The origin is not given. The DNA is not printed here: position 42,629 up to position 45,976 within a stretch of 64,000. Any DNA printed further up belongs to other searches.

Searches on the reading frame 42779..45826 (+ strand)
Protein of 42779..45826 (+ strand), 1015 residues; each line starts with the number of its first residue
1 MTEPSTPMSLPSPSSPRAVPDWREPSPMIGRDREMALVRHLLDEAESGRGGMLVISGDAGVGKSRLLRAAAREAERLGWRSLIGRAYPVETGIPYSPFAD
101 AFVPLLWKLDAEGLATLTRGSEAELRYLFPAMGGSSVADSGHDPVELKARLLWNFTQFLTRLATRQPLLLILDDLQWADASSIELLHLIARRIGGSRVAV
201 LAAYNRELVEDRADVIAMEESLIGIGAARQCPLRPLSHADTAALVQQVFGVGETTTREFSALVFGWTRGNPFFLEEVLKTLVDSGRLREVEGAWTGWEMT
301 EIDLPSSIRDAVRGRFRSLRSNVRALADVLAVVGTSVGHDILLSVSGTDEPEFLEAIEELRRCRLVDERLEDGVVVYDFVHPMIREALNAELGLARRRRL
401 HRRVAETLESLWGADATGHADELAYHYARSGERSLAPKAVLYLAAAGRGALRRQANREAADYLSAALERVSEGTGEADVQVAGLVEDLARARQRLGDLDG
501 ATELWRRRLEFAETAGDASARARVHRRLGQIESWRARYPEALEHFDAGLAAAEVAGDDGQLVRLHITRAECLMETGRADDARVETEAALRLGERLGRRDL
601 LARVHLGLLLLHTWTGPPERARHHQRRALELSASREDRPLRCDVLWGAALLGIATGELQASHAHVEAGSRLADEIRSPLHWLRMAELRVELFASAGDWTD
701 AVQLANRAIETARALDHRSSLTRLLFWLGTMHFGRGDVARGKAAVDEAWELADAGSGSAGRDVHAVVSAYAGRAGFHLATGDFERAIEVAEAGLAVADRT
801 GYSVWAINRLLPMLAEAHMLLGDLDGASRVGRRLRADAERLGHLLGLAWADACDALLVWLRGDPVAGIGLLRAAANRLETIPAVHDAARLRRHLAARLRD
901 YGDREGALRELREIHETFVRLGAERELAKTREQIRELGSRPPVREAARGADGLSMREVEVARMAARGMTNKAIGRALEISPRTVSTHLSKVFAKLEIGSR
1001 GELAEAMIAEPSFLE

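Call 41: search_protein_families(library=pfam, proteins=[window:42779-45826:+], max_evalue=0.0001)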
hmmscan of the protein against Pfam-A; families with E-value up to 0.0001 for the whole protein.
window:42779-45826:+ (1015 aa): 5 families
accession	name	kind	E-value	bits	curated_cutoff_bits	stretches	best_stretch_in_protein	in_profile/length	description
PF13191.12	AAA_16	-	7.2e-30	105.1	32.6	1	29-193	3-159/167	AAA ATPase domain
PF00196.25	GerE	-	1.1e-16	60.6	23.5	1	952-1004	2-54/57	Bacterial regulatory proteins, luxR family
PF13424.12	TPR_12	-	1.3e-09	38.5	30.1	0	522-582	3-65/77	Tetratricopeptide repeat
PF07719.23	TPR_2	-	2.1e-05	24.7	27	0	563-591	2-30/34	Tetratricopeptide repeat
PF13401.12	AAA_22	-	2.3e-05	25.2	27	0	50-191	5-109/130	AAA domain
